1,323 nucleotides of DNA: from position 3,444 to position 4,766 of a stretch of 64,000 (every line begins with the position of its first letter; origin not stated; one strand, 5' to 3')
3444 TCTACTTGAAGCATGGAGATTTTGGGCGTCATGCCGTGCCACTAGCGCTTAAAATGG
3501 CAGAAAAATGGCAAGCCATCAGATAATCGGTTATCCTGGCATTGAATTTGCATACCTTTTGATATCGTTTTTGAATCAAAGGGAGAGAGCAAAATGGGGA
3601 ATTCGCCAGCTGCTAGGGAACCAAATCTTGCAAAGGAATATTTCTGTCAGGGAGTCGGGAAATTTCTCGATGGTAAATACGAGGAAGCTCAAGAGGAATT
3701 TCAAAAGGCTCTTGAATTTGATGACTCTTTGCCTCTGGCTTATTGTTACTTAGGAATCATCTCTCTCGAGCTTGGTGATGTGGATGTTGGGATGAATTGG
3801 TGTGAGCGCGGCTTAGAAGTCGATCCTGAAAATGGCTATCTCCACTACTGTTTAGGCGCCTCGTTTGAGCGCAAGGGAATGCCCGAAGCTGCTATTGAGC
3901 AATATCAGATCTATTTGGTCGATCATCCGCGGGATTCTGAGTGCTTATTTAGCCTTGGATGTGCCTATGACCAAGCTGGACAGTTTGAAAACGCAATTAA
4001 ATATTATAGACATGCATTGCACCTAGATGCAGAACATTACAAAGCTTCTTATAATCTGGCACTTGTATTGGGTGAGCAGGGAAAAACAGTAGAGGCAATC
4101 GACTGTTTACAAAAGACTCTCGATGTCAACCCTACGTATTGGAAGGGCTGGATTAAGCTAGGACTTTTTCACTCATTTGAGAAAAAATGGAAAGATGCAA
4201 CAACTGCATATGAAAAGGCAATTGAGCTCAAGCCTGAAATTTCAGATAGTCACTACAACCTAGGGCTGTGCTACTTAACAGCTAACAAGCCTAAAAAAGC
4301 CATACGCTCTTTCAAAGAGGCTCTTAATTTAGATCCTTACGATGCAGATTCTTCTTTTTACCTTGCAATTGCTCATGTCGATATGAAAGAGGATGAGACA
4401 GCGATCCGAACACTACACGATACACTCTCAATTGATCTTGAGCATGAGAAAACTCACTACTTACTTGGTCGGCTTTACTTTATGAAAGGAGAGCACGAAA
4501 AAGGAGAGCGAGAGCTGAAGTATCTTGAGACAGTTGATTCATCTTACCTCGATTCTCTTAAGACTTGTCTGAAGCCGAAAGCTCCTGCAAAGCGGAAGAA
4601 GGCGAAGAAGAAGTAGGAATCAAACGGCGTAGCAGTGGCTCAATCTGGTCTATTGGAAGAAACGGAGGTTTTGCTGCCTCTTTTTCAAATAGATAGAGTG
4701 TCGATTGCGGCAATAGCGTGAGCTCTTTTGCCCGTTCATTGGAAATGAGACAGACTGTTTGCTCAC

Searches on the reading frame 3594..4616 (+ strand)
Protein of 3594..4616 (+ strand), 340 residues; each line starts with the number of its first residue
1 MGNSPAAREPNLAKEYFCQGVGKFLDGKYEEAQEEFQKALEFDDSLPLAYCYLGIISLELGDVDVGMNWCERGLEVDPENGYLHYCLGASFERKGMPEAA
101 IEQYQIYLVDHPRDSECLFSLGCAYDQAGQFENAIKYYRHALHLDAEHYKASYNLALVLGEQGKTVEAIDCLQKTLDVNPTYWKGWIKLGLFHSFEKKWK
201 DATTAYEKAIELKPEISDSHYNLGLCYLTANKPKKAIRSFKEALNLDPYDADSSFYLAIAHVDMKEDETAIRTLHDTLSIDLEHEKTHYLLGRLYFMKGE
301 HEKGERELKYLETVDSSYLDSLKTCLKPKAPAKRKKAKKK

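Call 57: search_protein_families(library=ncbifam, proteins=[window:3594-4616:+], max_evalue=1)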
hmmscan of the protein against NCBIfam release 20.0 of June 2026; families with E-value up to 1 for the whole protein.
window:3594-4616:+ (340 aa): 44 families (the best 25 are shown)
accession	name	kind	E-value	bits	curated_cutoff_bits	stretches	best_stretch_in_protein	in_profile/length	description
NF040959.1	MamA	equivalog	1.9e-34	118.9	200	2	14-178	38-202/204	magnetosome protein MamA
TIGR02917.1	PEP_TPR_lipo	equivalog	1.2e-30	106.2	312.2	1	6-312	390-696/899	XrtA/PEP-CTERM system TPR-repeat protein PrsT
TIGR02521.1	type_IV_pilW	equivalog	1.7e-25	89.9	154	2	151-309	33-193/234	type IV pilus biogenesis/stability protein PilW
TIGR02552.1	LcrH_SycD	equivalog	1.4e-23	83.1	104.8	3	178-246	47-115/136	SycD/LcrH family type III secretion system chaperone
NF033762.1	social_mot_Tgl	equivalog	1.8e-21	76.7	225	2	53-194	37-181/252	social motility TPR repeat lipoprotein Tgl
TIGR00990.1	3a0801s09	subfamily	1.4e-17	63.6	757.25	2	11-139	329-457/615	mitochondrial import receptor subunit TOM70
NF047558.1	TPR_END_plus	domain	2e-17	62.9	32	3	152-187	2-36/56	TPR end-of-group domain-containing protein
NF002725.1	PRK02603.1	equivalog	2.5e-17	63.4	143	4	122-197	42-120/173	photosystem I assembly protein Ycf3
NF033920.0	C39_PA2778_fam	equivalog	5.1e-16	58.8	150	2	90-179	165-254/255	PA2778 family cysteine peptidase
NF047507.1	TPR_BatC_Lepto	exception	2.8e-15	56.4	175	3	115-156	96-137/214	TPR repeat-containing protein BatC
NF008391.2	PRK11189.1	equivalog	9.5e-15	54.9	250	3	173-277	89-192/297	lipoprotein NlpI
NF052415.1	T3SS_chap_SctY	equivalog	3e-13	50.2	70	2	223-306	12-98/106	type III secretion apparatus assembly chaperone SctY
NF033758.1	gliding_GltE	equivalog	5.2e-13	48.7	225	3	138-318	75-255/411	adventurous gliding motility TPR repeat lipoprotein GltE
TIGR00540.1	TPR_hemY_coli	hypoth_equivalog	4.3e-12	45.5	142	1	61-174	275-384/385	heme biosynthesis-associated TPR protein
TIGR02795.1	tol_pal_ybgF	equivalog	9.8e-12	45.5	90.1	3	99-175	20-102/119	tol-pal system protein YbgF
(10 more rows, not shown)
